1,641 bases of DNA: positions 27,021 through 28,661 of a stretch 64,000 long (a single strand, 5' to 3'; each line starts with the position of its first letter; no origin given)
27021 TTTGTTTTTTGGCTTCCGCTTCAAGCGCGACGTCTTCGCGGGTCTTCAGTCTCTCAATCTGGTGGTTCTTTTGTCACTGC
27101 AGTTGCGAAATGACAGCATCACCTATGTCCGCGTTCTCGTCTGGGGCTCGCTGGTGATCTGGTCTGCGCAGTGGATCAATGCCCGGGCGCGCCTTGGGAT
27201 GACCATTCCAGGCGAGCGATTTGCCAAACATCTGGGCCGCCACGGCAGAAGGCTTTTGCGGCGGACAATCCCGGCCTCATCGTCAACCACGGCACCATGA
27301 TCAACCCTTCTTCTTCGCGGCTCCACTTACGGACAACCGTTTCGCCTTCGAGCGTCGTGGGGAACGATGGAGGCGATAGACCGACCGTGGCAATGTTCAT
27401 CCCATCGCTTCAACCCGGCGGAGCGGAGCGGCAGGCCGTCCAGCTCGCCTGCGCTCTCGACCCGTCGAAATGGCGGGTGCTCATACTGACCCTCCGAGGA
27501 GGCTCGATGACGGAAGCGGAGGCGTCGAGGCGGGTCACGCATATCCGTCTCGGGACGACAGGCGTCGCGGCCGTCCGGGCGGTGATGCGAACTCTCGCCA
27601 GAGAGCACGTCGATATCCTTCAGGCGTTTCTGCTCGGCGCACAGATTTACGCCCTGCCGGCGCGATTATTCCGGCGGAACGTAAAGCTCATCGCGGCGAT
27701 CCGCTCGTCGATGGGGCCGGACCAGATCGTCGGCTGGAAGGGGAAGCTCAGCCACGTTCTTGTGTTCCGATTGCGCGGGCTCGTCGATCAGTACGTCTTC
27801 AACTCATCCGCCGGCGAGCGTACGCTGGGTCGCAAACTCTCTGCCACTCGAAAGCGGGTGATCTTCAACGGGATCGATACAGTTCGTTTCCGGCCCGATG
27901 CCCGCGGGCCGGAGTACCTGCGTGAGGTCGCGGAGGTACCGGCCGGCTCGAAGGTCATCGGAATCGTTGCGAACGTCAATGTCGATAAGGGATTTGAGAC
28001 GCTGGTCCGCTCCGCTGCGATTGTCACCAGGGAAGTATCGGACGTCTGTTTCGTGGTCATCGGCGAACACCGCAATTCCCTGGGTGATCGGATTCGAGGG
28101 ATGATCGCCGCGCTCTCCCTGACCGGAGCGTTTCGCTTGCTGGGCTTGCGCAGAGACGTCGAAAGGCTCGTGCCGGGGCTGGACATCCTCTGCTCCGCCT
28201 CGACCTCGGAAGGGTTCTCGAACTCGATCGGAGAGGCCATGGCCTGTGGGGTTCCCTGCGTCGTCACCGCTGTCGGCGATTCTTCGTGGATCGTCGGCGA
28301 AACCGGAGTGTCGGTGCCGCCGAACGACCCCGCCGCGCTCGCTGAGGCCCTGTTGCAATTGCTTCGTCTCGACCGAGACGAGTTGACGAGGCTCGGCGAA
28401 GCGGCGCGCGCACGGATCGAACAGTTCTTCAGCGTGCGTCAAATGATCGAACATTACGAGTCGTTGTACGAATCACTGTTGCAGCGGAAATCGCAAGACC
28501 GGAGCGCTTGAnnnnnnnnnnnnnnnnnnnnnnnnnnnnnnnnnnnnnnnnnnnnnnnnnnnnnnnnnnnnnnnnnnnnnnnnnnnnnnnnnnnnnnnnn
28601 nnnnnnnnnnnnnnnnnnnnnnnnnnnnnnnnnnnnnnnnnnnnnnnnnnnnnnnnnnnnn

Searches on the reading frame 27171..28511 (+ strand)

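Call 36: search_protein_families(library=pfam, proteins=[window:27171-28511:+], max_evalue=0.000001)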
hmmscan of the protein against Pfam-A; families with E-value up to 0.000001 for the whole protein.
window:27171-28511:+ (446 aa): 4 families
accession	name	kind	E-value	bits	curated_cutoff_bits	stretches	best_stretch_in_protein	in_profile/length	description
PF13692.12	Glyco_trans_1_4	-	1.1e-26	94.2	27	1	261-399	2-141/142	Glycosyl transferases group 1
PF00534.26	Glycos_transf_1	-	1.1e-21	77.6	26.4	1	251-414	6-171/172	Glycosyl transferases group 1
PF13439.12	Glyco_transf_4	-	1.7e-12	48.2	28.5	1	82-238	1-169/170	Glycosyltransferase Family 4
PF13579.12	Glyco_trans_4_4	-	1.1e-09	39.3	29.7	1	83-232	1-156/158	Glycosyl transferase 4-like domain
